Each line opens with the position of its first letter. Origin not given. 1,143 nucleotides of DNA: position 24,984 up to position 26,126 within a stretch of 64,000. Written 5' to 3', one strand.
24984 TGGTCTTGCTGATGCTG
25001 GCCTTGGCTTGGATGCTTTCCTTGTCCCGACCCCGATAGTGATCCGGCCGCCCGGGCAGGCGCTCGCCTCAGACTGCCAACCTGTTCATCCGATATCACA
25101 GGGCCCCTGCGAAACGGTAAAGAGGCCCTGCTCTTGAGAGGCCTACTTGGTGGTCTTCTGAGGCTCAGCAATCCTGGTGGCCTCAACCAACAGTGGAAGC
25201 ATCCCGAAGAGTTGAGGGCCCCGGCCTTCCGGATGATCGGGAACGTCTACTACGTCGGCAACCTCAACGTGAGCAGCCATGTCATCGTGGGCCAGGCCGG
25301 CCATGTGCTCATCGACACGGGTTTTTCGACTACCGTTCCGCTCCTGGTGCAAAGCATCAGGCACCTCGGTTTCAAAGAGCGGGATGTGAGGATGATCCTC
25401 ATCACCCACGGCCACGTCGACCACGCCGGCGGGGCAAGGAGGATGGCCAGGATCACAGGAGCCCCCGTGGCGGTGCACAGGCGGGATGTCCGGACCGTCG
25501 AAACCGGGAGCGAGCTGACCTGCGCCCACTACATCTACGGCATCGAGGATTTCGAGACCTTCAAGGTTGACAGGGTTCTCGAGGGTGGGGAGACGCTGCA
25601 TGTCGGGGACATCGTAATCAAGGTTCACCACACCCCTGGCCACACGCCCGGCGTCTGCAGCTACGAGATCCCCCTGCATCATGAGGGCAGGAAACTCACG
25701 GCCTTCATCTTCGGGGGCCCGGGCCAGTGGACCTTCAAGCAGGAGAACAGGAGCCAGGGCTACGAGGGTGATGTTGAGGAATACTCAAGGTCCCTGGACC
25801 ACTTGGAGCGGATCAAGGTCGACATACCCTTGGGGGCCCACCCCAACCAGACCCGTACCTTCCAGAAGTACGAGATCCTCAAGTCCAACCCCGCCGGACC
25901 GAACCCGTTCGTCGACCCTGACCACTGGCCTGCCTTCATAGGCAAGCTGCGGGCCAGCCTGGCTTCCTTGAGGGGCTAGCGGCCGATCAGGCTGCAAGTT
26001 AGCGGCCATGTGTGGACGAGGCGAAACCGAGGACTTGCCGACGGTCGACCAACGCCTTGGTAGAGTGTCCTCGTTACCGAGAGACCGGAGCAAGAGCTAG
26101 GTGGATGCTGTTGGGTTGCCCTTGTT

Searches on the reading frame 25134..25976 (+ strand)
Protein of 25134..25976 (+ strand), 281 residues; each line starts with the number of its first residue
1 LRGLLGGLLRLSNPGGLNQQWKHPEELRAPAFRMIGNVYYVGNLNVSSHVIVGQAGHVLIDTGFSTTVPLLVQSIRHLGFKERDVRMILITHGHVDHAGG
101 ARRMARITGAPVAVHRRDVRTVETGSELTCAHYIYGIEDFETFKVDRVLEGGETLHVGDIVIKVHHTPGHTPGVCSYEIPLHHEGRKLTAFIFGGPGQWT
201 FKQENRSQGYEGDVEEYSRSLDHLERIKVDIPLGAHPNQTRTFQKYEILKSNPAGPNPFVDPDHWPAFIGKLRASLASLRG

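Call 48: search_protein_families(library=pfam, proteins=[window:25134-25976:+], max_evalue=0.00001)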
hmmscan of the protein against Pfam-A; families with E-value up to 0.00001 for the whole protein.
window:25134-25976:+ (281 aa): 2 families
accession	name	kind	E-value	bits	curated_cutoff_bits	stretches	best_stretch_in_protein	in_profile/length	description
PF00753.33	Lactamase_B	-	2.8e-24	86.6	22.7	1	42-181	2-141/196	Metallo-beta-lactamase superfamily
PF12706.13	Lactamase_B_2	-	4.5e-07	30.1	27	1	58-168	3-109/200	Beta-lactamase superfamily domain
